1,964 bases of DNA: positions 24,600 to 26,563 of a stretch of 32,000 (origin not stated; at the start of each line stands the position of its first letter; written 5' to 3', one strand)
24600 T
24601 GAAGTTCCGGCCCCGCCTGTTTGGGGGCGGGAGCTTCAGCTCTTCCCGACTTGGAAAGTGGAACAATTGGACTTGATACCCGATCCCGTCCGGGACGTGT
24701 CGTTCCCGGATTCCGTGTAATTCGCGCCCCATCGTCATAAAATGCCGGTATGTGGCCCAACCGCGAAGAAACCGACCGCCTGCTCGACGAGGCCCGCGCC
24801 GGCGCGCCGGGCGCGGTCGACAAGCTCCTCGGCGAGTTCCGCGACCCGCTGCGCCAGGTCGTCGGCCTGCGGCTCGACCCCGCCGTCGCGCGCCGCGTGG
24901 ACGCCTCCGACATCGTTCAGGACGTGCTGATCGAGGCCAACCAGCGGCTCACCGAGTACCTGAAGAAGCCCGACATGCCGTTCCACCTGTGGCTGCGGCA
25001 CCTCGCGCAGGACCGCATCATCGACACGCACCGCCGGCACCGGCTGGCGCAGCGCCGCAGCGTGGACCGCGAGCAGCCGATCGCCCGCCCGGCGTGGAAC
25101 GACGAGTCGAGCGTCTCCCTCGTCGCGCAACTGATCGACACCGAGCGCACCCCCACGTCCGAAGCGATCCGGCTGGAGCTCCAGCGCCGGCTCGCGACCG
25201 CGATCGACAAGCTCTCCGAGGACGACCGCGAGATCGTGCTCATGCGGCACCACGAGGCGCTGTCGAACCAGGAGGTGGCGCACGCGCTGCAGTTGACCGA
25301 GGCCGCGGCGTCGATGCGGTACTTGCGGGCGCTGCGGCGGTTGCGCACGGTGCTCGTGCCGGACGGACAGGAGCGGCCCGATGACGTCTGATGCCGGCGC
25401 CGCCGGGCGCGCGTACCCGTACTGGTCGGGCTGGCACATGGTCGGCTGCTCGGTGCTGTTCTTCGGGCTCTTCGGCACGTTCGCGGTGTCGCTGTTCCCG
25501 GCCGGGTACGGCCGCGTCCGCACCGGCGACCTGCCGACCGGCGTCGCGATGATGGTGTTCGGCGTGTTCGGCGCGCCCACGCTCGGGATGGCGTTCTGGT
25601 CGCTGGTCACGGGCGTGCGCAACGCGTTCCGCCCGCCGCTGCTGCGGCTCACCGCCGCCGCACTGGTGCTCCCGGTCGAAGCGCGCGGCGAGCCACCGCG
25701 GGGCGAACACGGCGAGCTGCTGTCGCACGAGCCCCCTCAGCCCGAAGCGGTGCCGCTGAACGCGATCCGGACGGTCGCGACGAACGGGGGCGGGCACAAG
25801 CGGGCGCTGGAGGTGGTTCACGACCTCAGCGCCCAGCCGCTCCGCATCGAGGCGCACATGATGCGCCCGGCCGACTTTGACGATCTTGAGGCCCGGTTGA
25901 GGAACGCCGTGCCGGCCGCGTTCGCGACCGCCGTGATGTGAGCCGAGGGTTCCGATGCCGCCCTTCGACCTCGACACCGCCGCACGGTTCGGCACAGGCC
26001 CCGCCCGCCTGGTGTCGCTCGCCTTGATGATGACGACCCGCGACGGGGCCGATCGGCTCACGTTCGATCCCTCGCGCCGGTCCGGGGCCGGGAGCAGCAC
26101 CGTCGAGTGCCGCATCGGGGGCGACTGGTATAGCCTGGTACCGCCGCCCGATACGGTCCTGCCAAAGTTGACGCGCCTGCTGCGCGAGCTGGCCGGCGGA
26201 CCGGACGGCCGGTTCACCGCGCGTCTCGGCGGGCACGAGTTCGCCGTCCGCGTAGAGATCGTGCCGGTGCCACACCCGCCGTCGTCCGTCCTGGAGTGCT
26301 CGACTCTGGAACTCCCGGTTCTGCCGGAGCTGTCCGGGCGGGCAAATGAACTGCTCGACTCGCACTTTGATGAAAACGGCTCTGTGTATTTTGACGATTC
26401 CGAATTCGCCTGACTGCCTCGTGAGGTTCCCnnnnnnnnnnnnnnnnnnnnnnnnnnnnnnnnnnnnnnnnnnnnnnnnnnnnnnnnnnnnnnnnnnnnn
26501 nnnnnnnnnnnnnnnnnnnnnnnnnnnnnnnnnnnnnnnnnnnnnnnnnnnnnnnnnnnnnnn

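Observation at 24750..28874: An ECF sigma, a 2-TM protein, two N2-only secretion-ATPase fragments and a polytopic Ser/Thr kinase form a candidate non-canonical sigma-control module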

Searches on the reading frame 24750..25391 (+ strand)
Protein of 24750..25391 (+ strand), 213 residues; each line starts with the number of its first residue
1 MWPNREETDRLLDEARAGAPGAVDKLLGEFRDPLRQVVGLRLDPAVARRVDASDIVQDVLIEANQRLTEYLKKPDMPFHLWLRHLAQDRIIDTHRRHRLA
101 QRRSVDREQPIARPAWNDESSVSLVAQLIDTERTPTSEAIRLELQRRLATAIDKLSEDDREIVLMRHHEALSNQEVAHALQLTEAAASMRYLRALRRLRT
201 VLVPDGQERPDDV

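Call 3: search_protein_families(library=pfam, proteins=[window:24750-25391:+], max_evalue=1)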
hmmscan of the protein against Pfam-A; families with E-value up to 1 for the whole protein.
window:24750-25391:+ (213 aa): 7 families
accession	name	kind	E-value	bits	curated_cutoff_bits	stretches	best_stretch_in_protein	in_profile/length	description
PF08281.18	Sigma70_r4_2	-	7.1e-09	35.6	25.7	1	146-198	2-54/54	Sigma-70, region 4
PF04545.22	Sigma70_r4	-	9.8e-09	35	24.1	1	151-199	1-49/50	Sigma-70, region 4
PF07638.17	Sigma70_ECF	-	6.5e-06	26.6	21.1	1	8-190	4-171/185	ECF sigma factor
PF04542.20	Sigma70_r2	-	1e-05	25.7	24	1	46-98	17-69/71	Sigma-70 region 2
PF22980.2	Myb_DNA-bind_8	-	0.0088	15.8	27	1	174-194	23-44/50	Myb-like DNA-binding domain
PF15619.11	Lebercilin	-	0.015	15.3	34.3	1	141-185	119-163/193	Ciliary protein causing Leber congenital amaurosis disease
PF09339.16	HTH_IclR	-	0.11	12.8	22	1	164-199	12-46/52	IclR helix-turn-helix domain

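Call 4: search_protein_families(library=ncbifam, proteins=[window:24750-25391:+], max_evalue=1)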
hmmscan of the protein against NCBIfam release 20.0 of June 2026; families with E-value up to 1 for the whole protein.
window:24750-25391:+ (213 aa): 87 families (the best 25 are shown)
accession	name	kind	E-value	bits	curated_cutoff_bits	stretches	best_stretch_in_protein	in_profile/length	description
TIGR02984.1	Sig-70_plancto1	subfamily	5.7e-70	234.7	183.75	1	15-202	1-188/189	RNA polymerase sigma-70 factor, Planctomycetaceae-specific subfamily 1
TIGR02937.1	sigma70-ECF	superfamily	8.7e-24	84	42.9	1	46-201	22-164/165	sigma-70 family RNA polymerase sigma factor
NF009166.1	PRK12513.1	equivalog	4.1e-18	65.8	206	1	7-203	8-187/193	RNA polymerase sigma factor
TIGR02985.1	Sig70_bacteroi1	subfamily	1.7e-16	60.8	126.4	1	46-201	22-161/162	RNA polymerase sigma-70 factor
NF008888.0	PRK11922.1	equivalog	1.6e-15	57.4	204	1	49-202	54-196/231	RNA polymerase sigma factor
TIGR02952.1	Sig70_famx2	equivalog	3.5e-15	56.3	206.45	1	14-201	4-169/170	ECF subfamily RNA polymerase sigma factor, BldN family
NF007230.0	PRK09648.1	subfamily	5.7e-15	55.6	209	1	4-203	9-190/195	RNA polymerase sigma factor ShbA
NF007223.0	PRK09641.1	equivalog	3.8e-12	46.4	209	1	10-200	7-182/187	RNA polymerase sigma factor SigW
NF006550.0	PRK09047.1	equivalog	1.1e-11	44.5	173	1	45-202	32-187/194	RNA polymerase sigma factor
NF007222.0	PRK09640.1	equivalog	1.2e-11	44.6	194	1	49-201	50-181/188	RNA polymerase sigma factor SigX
NF007216.0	PRK09638.1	equivalog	1.6e-11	44.3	194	1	7-203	4-175/180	RNA polymerase sigma factor SigY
NF009195.0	PRK12543.1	subfamily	1.7e-11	44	197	1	46-200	41-176/192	RNA polymerase sigma factor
NF007227.0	PRK09645.1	subfamily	1.9e-11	44.2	202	1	47-203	35-171/177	sigma-70 family RNA polymerase sigma factor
TIGR02959.1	SigZ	equivalog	2.2e-11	43.9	168.65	2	132-203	78-149/170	RNA polymerase sigma factor SigZ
NF007215.0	PRK09637.1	equivalog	9.8e-11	42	212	1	28-202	8-154/181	RNA polymerase sigma factor SigZ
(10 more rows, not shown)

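Call 42: find_homologous_proteins(query=window:24750-25391:+, max_evalue=1e-10)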
Query window:24750-25391:+ (213 aa): 6246 proteins with E <= 1e-10 among 8000 candidates; the best 120 are listed.
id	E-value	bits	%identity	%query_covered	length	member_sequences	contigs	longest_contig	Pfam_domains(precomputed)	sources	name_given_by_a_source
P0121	5.0e-124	430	96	100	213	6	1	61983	PF07638.18,PF04545.23,PF04542.21,PF08281.19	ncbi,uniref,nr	ncbi:sigma-70 family RNA polymerase sigma factor [Gemmata sp. JC717]|uniref:sigma-70 family RNA poly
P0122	1.9e-121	421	93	100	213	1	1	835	PF07638.18,PF04545.23,PF04542.21,PF08281.19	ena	-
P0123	1.4e-120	419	92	100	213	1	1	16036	PF07638.18,PF04545.23,PF04542.21,PF08281.19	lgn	-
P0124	2.8e-120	418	92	100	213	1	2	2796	PF07638.18,PF04545.23,PF08281.19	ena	-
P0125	3.0e-120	417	92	100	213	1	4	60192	PF07638.18,PF04545.23,PF04542.21,PF08281.19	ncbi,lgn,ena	-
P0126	4.9e-120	417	92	100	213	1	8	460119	PF07638.18,PF04545.23,PF08281.19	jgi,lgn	jgi:RNA polymerase sigma-70 factor (ECF subfamily)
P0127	4.9e-120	417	92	100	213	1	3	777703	PF07638.18,PF04545.23,PF04542.21,PF08281.19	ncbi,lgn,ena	-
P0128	5.3e-120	417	92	100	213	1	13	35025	PF07638.18,PF04545.23,PF04542.21,PF08281.19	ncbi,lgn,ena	-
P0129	1.0e-119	416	92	100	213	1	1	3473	PF07638.18,PF04545.23,PF04542.21,PF08281.19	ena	-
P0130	1.6e-119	415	92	100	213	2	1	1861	PF07638.18,PF04545.23,PF04542.21,PF08281.19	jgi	jgi:RNA polymerase sigma-70 factor (ECF subfamily)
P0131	3.0e-119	414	92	100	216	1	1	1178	PF07638.18,PF04545.23,PF04542.21,PF08281.19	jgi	jgi:RNA polymerase sigma-70 factor (ECF subfamily)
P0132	3.7e-119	414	91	100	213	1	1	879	PF07638.18,PF04545.23,PF04542.21,PF08281.19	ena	-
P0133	3.7e-119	414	92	100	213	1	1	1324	PF07638.18,PF04545.23,PF04542.21,PF08281.19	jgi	jgi:RNA polymerase sigma-70 factor (ECF subfamily)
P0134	4.7e-119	414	92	100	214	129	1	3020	PF07638.18,PF04545.23,PF04542.21,PF08281.19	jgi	jgi:RNA polymerase sigma-70 factor, ECF subfamily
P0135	5.1e-119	413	92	99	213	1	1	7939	PF07638.18,PF04545.23,PF04542.21,PF08281.19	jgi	jgi:RNA polymerase sigma-70 factor, ECF subfamily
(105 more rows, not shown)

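Call 86: search_solved_structures(query=window:24750-25391:+, max_evalue=0.00001, show_alignments=4)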
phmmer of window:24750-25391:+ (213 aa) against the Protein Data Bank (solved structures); distinct sequences matched with E-value up to 0.00001: 3.
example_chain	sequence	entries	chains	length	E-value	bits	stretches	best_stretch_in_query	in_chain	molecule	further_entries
4cxf_A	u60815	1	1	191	6.9e-08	36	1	4-206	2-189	RNA POLYMERASE SIGMA FACTOR CNRH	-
8z6g_B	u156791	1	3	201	5.4e-06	29.8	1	5-204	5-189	RNA polymerase sigma factor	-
6in7_B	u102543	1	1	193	6.2e-06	29.6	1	6-204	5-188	RNA polymerase sigma-H factor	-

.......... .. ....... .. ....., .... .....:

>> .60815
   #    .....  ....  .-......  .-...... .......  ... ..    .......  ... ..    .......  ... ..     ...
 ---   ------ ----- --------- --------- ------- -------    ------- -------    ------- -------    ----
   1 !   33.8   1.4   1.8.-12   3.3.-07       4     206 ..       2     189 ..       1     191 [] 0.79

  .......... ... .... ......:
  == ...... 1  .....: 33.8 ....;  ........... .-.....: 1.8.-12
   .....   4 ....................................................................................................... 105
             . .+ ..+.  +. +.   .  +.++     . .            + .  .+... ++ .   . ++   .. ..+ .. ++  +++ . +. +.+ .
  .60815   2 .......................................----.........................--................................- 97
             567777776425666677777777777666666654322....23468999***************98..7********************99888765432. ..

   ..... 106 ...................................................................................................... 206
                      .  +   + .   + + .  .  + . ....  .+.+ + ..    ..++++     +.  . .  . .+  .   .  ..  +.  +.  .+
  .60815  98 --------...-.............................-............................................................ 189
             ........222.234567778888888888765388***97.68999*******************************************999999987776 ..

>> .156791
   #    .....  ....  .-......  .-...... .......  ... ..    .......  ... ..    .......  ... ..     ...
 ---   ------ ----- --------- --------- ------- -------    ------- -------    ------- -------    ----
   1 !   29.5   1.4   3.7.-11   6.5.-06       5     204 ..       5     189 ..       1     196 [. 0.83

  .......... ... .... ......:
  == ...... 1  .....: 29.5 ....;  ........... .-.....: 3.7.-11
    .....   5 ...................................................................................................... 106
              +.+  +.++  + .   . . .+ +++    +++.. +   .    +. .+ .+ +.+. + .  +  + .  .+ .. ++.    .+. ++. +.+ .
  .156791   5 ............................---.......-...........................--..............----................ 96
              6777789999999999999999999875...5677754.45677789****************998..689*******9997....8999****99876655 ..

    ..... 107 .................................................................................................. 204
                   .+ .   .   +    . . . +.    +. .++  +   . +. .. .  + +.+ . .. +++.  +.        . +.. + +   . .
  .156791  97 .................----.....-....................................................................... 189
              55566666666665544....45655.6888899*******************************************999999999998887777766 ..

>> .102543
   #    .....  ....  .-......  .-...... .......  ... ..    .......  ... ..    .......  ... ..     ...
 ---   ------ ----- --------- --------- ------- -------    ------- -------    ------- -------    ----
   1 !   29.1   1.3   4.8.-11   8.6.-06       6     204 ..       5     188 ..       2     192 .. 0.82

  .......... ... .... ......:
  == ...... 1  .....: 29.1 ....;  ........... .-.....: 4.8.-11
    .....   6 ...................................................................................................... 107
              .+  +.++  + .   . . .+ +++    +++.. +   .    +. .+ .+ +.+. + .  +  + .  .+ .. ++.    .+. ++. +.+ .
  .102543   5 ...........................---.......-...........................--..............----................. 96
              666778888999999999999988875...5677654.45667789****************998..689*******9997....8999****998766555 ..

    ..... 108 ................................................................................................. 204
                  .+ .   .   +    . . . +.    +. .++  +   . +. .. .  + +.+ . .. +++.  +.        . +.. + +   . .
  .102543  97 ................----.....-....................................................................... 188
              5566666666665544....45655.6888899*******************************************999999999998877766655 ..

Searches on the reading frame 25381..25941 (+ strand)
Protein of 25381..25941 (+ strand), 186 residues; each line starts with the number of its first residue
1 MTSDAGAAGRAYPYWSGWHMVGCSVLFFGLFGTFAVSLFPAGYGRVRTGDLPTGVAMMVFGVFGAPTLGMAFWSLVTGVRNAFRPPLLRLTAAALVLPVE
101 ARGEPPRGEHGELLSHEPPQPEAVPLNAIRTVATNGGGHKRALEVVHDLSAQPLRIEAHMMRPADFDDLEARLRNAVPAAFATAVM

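Call 3: search_protein_families(library=pfam, proteins=[window:25381-25941:+], max_evalue=1)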
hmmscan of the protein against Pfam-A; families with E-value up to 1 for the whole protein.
window:25381-25941:+ (186 aa): 0 families

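Call 4: search_protein_families(library=ncbifam, proteins=[window:25381-25941:+], max_evalue=1)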
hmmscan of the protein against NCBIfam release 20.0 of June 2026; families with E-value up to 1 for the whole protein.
window:25381-25941:+ (186 aa): 0 families

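Call 58: find_homologous_proteins(query=window:25381-25941:+, max_evalue=0.001)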
Query window:25381-25941:+ (186 aa): 74 proteins with E <= 0.001 among 1505 candidates.
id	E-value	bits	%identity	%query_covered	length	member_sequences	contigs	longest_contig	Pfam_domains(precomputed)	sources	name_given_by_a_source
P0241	1.2e-100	353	87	99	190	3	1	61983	-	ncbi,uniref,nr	ncbi:hypothetical protein R5W24_003643 [Gemmata sp. JC717]|uniref:hypothetical protein n=1 Tax=Gemma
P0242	6.6e-91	322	81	95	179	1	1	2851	-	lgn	-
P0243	2.3e-81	290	77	95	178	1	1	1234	-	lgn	-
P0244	1.6e-75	271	68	98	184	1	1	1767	-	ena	-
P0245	2.5e-74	268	71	88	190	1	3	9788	-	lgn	-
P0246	9.4e-74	266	72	93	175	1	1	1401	-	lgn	-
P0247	2.7e-73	264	71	92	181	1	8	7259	-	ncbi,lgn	ncbi:MAG TPA: hypothetical protein VGE74_05280 [Gemmata sp.]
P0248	3.5e-73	264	71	95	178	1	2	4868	-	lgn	-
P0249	1.1e-70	256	66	94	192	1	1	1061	-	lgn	-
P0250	6.5e-70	253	60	98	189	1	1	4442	-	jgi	jgi:hypothetical protein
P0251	8.9e-70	253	61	99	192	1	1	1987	-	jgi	jgi:hypothetical protein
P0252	2.1e-69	251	62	98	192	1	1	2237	-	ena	-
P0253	3.6e-69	251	66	95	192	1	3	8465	-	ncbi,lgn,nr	ncbi:MAG: hypothetical protein J0I06_19955 [Planctomycetes bacterium]|nr:hypothetical protein [Planc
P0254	3.8e-69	251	63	99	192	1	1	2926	-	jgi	jgi:hypothetical protein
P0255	8.0e-69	250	62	98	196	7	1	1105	-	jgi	jgi:hypothetical protein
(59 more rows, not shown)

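Call 71: predict_structure(alignment_id=A3)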
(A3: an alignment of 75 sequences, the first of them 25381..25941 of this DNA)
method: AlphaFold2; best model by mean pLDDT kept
length: 186 residues; sequences in the alignment: 75
mean_pLDDT: 86.0   pTM: 0.67
mean pLDDT of the five models: 86.0, 83.9, 83.9, 78.1, 74.8
residues with pLDDT >= 90: 96; 70-90: 76; 50-70: 7; < 50: 7
segments of 3 or more residues with pLDDT < 50: 1-6
pLDDT, mean of each block of 10 residues (from residue 1): 51 81 84 93 96 96 92 87 86 89 81 80 92 87 91 90 92 91 66
secondary structure, 60 per line:
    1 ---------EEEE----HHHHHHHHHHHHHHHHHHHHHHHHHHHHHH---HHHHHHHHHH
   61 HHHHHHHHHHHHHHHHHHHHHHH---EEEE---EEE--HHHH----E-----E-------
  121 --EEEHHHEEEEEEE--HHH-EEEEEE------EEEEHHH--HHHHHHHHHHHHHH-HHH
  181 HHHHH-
elements in order: E10-13 H18-47 H51-83 E87-90 E94-96 H99-102 E123-125 E129-135 E142-147 E154-157 H163-176 H178-185

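Call 73: fold_search(model_id=the predicted structure, library=pdb)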
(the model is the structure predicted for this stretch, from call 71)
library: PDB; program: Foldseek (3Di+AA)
matches with E <= 10: 264; with E <= 0.001: 0
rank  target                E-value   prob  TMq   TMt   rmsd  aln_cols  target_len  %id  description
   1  5he3_A                1.6e-02  0.96  0.29  0.10  12.4       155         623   14  Bovine GRK2 in complex with Gbetagamma subunits and CCG224411 (released 2016-05-11)
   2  9pvg_C                2.2e-02  0.97  0.31  0.40  11.8       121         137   15  Co-crystal structure of two CCM2 PTB domains bound to a KRIT1 peptide encompassing NPxF2 and NPxF3 (released 2026-01-28)
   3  7k7l_A                2.6e-02  0.90  0.30  0.11  11.8       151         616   14  Structure of a hit for G Protein Coupled Receptor Kinase 2 (GRK2) Inhibitor for the Potential Treatment of Heart Failu (released 2020-10-28)
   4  5ukk_A                3.5e-02  0.87  0.30  0.10  13.3       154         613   15  Human GRK2 in complex with human G-beta-gamma subunits and CCG211998 (14ak) (released 2017-04-05)
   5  7pwd_A                4.4e-02  0.89  0.29  0.10  12.4       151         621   14  Structure of an inhibited GRK2-G-beta and G-gamma complex (released 2021-10-20)
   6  5wg4_A                4.7e-02  0.99  0.30  0.10   5.7        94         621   15  Human GRK2 in complex with Gbetagamma subunits and CCG257284 (released 2017-12-27)
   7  9pvg_A                5.3e-02  0.96  0.30  0.42  13.2       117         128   12  Co-crystal structure of two CCM2 PTB domains bound to a KRIT1 peptide encompassing NPxF2 and NPxF3 (released 2026-01-28)
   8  4wj7_A                5.3e-02  0.89  0.29  0.38  11.9       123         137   13  CCM2 PTB domain in complex with KRIT1 NPxY/F3 (released 2014-12-24)
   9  9pvg_D                5.6e-02  0.97  0.30  0.40  13.2       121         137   13  Co-crystal structure of two CCM2 PTB domains bound to a KRIT1 peptide encompassing NPxF2 and NPxF3 (released 2026-01-28)
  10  4mk0_A                5.9e-02  0.99  0.30  0.10   7.2        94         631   15  Crystal structure of G protein-coupled receptor kinase 2 in complex with a a rationally designed paroxetine derivative (released 2014-01-22)
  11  3krw_A                5.9e-02  0.99  0.30  0.10   7.3        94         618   15  Human GRK2 in complex with Gbetgamma subunits and balanol (soak) (released 2010-02-16)
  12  3cik_A                5.9e-02  0.99  0.30  0.10   7.3        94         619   16  Human GRK2 in Complex with Gbetagamma subunits (released 2009-02-17)
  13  6u7c_A                5.9e-02  0.60  0.25  0.09  13.2       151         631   14  Human GRK2 in complex with Gbetagamma subunits and CCG258747 (released 2020-04-15)
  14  9eh2_x                6.7e-02  0.98  0.30  0.13   4.7        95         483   19  RNA polymerase II-DSIF-SPT6-PAF1c-TFIIS-IWS1-SETD2-FACT nucleosome upstream (released 2024-12-18)
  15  5ukl_A                6.7e-02  0.85  0.31  0.10  13.7       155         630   14  Human GRK2 in complex with Gbetagamma subunits and CCG222886 (14bd) (released 2017-04-05)
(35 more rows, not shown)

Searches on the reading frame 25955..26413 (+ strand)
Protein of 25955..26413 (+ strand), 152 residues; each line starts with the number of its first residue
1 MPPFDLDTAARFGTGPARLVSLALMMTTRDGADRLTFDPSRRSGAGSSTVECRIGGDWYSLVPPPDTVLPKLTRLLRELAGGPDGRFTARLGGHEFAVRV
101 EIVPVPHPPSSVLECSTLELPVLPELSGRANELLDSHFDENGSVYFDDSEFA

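Call 3: search_protein_families(library=pfam, proteins=[window:25955-26413:+], max_evalue=1)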
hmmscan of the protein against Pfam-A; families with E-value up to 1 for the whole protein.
window:25955-26413:+ (152 aa): 0 families

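Call 4: search_protein_families(library=ncbifam, proteins=[window:25955-26413:+], max_evalue=1)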
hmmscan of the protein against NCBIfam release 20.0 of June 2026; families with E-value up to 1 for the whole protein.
window:25955-26413:+ (152 aa): 1 family
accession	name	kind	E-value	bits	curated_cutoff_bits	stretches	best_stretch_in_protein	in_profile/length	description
NF007423.1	PRK09966.1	equivalog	0.18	10.7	325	1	66-100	294-326/390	diguanylate cyclase DgcN/YfiN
